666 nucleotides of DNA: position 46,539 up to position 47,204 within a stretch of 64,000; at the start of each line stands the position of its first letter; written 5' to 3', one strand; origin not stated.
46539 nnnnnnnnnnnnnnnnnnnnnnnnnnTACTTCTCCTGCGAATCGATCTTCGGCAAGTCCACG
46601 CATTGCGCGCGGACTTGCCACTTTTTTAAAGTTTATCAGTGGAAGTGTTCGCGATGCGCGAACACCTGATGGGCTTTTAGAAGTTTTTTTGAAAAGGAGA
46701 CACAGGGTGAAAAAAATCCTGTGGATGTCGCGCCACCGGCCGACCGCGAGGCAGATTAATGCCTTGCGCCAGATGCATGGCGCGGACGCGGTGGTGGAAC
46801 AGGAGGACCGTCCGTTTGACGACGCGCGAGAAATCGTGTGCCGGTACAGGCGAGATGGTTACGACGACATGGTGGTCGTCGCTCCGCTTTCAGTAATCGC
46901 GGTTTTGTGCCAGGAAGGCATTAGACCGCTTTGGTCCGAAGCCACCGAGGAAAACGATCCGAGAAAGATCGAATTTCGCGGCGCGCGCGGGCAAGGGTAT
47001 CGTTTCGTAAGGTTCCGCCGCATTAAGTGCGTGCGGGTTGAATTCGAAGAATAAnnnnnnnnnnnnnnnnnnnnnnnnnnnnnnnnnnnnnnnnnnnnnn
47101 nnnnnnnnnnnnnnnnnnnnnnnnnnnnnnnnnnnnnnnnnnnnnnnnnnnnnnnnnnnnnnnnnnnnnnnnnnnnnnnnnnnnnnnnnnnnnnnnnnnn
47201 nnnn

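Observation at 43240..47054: Tandem family of nucleoside-kinase-like P-loop domains with alternating intact and degenerate Walker A motifs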

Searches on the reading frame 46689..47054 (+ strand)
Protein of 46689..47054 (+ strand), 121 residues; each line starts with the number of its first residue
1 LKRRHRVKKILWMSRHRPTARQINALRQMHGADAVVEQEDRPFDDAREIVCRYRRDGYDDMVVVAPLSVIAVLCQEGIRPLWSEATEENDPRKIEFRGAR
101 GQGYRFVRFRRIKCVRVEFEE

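Call 3: search_protein_families(library=pfam, proteins=[window:46689-47054:+], max_evalue=1)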
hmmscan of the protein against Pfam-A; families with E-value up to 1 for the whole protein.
window:46689-47054:+ (121 aa): 1 family
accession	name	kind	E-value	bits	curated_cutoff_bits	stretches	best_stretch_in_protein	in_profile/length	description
PF08362.16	TetR_C_3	-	0.19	12.1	25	1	7-42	29-64/143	YcdC-like protein, C-terminal region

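Call 6: search_protein_families(library=ncbifam, proteins=[window:46689-47054:+], max_evalue=1)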
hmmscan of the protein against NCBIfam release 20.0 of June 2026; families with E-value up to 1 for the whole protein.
window:46689-47054:+ (121 aa): 0 families

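Call 7: search_protein_families(library=padloc, proteins=[window:46689-47054:+], max_evalue=1)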
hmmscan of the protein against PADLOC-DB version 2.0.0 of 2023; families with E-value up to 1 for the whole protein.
window:46689-47054:+ (121 aa): 0 families

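Call 22: find_homologous_proteins(query=window:46689-47054:+, max_evalue=0.001)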
Query window:46689-47054:+ (121 aa): 142 proteins with E <= 0.001 among 150 candidates; the best 120 are listed.
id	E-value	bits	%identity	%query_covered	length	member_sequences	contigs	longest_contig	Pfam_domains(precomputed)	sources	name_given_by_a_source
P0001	3.4e-71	255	99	95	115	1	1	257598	-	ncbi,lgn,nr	ncbi:MAG: hypothetical protein Q7S57_02885 [bacterium]|nr:hypothetical protein [bacterium]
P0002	1.3e-56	208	82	95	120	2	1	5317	-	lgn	-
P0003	1.1e-54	202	79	93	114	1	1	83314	-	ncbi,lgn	-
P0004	3.6e-52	193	75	95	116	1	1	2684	-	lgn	-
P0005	1.2e-51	192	76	95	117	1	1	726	-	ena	-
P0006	1.7e-51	191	74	95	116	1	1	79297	-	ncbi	ncbi:MAG: hypothetical protein ABIB04_03860 [Patescibacteria group bacterium]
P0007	7.2e-51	189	73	95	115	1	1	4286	-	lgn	-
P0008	7.4e-51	189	75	95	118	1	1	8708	-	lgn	-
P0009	8.2e-51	189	76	95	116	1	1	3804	-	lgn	-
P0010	9.8e-51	189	77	95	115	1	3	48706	-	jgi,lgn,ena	-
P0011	1.3e-50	188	72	97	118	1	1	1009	-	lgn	-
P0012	1.4e-50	188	74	95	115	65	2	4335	-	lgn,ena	-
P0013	1.9e-50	188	72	95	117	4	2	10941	-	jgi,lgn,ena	-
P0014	3.6e-50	187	73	97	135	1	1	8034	-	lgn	-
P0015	4.9e-50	187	75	95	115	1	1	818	-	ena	-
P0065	3.5e-47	177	68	95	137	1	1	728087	-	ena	-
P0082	7.3e-45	170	68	94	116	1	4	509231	-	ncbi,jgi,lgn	jgi:hypothetical protein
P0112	5.1e-39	151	68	90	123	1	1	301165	-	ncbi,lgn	-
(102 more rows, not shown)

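Call 24: find_encoding_contigs(protein=P0082, flank=10000, max_places=3)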
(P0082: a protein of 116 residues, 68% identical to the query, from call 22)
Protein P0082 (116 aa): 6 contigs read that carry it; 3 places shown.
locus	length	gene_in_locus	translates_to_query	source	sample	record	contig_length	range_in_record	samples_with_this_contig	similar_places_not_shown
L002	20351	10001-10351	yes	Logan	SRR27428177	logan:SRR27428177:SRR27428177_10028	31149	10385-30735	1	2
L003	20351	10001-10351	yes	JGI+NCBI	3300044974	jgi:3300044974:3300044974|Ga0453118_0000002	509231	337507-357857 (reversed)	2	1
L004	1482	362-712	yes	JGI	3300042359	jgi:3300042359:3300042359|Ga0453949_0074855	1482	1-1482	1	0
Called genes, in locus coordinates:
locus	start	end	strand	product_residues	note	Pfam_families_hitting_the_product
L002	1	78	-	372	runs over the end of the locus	-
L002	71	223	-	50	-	-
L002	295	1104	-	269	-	-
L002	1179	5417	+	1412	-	-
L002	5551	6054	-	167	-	-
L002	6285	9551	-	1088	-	-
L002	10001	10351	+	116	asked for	-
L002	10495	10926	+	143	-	PF08818:DUF1801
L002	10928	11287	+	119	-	PF09966:DUF2200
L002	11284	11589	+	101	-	PF13376:OmdA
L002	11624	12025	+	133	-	-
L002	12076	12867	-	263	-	-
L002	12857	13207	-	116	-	PF03551:PadR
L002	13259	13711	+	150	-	PF10604:Polyketide_cyc2, PF08327:AHSA1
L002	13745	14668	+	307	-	PF02492:cobW, PF07683:CobW_C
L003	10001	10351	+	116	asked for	-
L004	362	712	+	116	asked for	-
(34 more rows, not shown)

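Call 25: find_encoding_contigs(protein=P0065, flank=10000, max_places=3)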
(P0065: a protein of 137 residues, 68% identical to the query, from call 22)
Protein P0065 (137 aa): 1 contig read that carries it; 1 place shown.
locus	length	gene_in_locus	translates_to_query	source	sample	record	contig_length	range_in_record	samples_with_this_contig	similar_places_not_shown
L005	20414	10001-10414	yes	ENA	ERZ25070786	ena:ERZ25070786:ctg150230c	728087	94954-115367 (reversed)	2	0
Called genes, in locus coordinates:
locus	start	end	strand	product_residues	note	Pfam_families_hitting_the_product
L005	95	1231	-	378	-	-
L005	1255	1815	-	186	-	PF01330:RuvA_N, PF14520:HHH_5, PF07499:RuvA_C (weak)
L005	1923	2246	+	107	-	PF01649:Ribosomal_S20p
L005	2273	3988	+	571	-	PF00133:tRNA-synt_1, PF09334:tRNA-synt_1g, PF00133:tRNA-synt_1 (weak), PF19303:Anticodon_3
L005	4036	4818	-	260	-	-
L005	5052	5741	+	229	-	-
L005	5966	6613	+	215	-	-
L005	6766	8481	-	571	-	PF02518:HATPase_c (faint), PF13589:HATPase_c_3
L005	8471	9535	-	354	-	PF00145:DNA_methylase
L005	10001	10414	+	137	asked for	-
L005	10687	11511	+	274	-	PF01555:N6_N4_Mtase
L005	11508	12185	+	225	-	-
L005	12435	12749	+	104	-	PF00829:Ribosomal_L21p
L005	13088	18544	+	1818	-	PF00041:fn3 (weak), PF16656:Pur_ac_phosph_N (faint), PF24489:Ig_J_second (faint), PF16655:PhoD_N (faint), PF25059:FN3_DSCAM-DSCAML_C (faint), PF01483:P_proprotein, PF01483:P_proprotein, PF00041:fn3 (weak), +2 more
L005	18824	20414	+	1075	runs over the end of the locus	PF07705:CARDB (faint)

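Call 26: find_encoding_contigs(protein=P0112, flank=10000, max_places=3)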
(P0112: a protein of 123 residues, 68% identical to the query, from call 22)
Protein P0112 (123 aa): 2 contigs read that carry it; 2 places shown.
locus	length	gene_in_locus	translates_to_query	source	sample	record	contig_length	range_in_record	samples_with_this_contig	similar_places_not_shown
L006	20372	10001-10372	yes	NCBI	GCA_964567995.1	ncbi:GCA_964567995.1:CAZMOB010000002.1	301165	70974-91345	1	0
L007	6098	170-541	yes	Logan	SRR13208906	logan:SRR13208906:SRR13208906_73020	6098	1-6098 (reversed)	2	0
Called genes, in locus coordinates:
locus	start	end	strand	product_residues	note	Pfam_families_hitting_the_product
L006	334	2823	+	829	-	PF00521:DNA_topoisoIV, PF03989:DNA_gyraseA_C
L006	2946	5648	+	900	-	PF00583:Acetyltransf_1 (faint)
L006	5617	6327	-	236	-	PF01978:TrmB (weak)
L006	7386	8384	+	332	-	-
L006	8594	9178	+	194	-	-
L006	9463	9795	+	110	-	-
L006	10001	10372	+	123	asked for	-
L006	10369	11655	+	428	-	PF20030:bpMoxR, PF07728:AAA_5, PF17868:AAA_lid_8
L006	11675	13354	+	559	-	PF13519:VWA_2 (weak)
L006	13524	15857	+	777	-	-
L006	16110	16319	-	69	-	-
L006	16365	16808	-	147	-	-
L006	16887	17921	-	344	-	PF00268:Ribonuc_red_sm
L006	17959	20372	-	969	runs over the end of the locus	PF03477:ATP-cone, PF00317:Ribonuc_red_lgN, PF02867:Ribonuc_red_lgC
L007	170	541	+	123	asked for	-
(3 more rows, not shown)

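Call 33: predict_structure(alignment_id=A1)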
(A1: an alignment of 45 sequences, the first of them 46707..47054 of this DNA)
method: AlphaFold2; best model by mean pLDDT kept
length: 115 residues; sequences in the alignment: 45
mean_pLDDT: 94.0   pTM: 0.82
mean pLDDT of the five models: 94.0, 93.9, 93.4, 92.9, 92.8
residues with pLDDT >= 90: 95; 70-90: 20; 50-70: 0; < 50: 0
segments of 3 or more residues with pLDDT < 50: none
pLDDT, mean of each block of 10 residues (from residue 1): 93 95 97 91 96 95 96 96 93 91 96 89
secondary structure, 60 per line:
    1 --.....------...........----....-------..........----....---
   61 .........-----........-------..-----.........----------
elements in order: E3-7 H14-24 E29-32 H40-49 E54-57 H61-69 E75-82 E97-105

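Call 38: fold_search(model_id=the predicted structure, library=pdb)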
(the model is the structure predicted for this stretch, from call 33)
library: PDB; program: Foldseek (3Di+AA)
matches with E <= 10: 1125; with E <= 0.001: 0
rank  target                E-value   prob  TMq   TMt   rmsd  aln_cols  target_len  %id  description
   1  1vdr_A                4.5e-02  0.20  0.26  0.21  13.0       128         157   11  DIHYDROFOLATE REDUCTASE (released 1998-02-25)
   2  1vdr_B                5.1e-02  0.21  0.26  0.21  12.6       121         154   14  DIHYDROFOLATE REDUCTASE (released 1998-02-25)
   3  6les_X                9.9e-02  0.41  0.39  0.15  14.0       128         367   11  3D domain-swapped dimer of the maltose-binding protein fused to a fragment of the focal adhesion kinase (released 2019-12-11)
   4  6th8_MODEL_1_A        1.2e-01  0.63  0.32  0.30   3.9        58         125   19  Reconstructing the Origins of the HemD-like fold (released 2019-11-27)
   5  7rzo                  1.3e-01  0.18  0.30  0.24  12.3       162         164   10  Crystal structure of a dihydrofolate reductase (folA) from Stenotrophomonas maltophilia (released 2021-10-20)
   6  2p1r_A                1.4e-01  0.51  0.36  0.18   4.8        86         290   20  Crystal structure of Salmonella typhimurium YegS, a putative lipid kinase homologous to eukaryotic sphingosine and dia (released 2007-10-23)
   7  6les_B                1.4e-01  0.33  0.39  0.15  13.8       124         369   10  3D domain-swapped dimer of the maltose-binding protein fused to a fragment of the focal adhesion kinase (released 2019-12-11)
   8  7ffw_A                1.4e-01  0.30  0.38  0.15  13.9       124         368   11  The crystal structure of a domain-swapped dimeric maltodextrin-binding protein MalE from Salmonella enterica (released 2021-09-15)
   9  8c4y                  1.7e-01  0.66  0.43  0.18   9.0       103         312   13  SFX structure of FutA bound to Fe(III) (released 2023-08-30)
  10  3i3r_A                1.7e-01  0.20  0.32  0.12  10.2       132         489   10  X-ray structure dihydrofolate reductase/thymidylate synthase from babesia bovis at 2.35A resolution (released 2009-08-18)
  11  6j1g                  1.8e-01  0.69  0.41  0.11   4.6        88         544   11  Crystal structure of HypX from Aquifex aeolicus, R9A-Q15A-R131A-R542A variant (released 2019-11-06)
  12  4lda_A                1.8e-01  0.63  0.33  0.31   4.7        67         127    7  Crystal structure of a CheY-like protein (tadZ) from Pseudomonas aeruginosa PAO1 at 2.70 A resolution (released 2013-07-24)
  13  2bon_B                2.1e-01  0.57  0.39  0.21   4.7        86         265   12  Structure of an Escherichia coli lipid kinase (YegS) (released 2006-10-18)
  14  6les_Y                2.1e-01  0.25  0.39  0.15  13.7       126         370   10  3D domain-swapped dimer of the maltose-binding protein fused to a fragment of the focal adhesion kinase (released 2019-12-11)
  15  2p4g                  2.2e-01  0.15  0.27  0.15  14.1       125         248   11  CRYSTAL STRUCTURE OF A PYRIMIDINE REDUCTASE-LIKE PROTEIN (DIP1392) FROM CORYNEBACTERIUM DIPHTHERIAE NCTC AT 2.30 A RESOL (released 2007-03-27)
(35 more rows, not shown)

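Call 71: search_protein_families(library=phrogs, proteins=[window:46707-47054:+], max_evalue=0.1)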
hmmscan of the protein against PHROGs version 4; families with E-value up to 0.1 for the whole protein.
window:46707-47054:+ (115 aa): 0 families

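Call 92: find_related_loci(query=A1, collection=viral_contigs, flank=8000)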
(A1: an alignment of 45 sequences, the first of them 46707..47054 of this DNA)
Query A1 (115 aa) in viral_contigs; peptide patterns used: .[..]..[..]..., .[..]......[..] (x = any residue, [..] = any of these).
98 stretches matched a pattern; 7 encode a relative of the query (tblastn E <= 1e-3); 7 distinct loci.
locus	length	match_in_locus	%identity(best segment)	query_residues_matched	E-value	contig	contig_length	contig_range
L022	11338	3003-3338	44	3-115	4e-30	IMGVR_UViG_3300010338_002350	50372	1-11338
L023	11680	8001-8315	43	1-107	8e-27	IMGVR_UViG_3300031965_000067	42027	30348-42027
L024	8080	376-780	41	3-114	7e-25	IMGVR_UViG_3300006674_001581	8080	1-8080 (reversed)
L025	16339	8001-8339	48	1-115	3e-24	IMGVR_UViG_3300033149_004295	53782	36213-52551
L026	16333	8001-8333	39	3-115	1e-23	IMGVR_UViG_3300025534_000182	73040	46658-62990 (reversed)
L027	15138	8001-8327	37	4-114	6e-22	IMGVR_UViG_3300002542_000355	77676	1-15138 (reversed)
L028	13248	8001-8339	39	3-115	8e-22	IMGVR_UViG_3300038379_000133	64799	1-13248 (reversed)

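Call 97: search_solved_structures(query=A1, max_evalue=10, show_alignments=0)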
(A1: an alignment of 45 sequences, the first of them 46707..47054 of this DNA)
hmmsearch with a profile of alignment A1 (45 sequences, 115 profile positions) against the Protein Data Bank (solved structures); distinct sequences matched with E-value up to 10: 0.
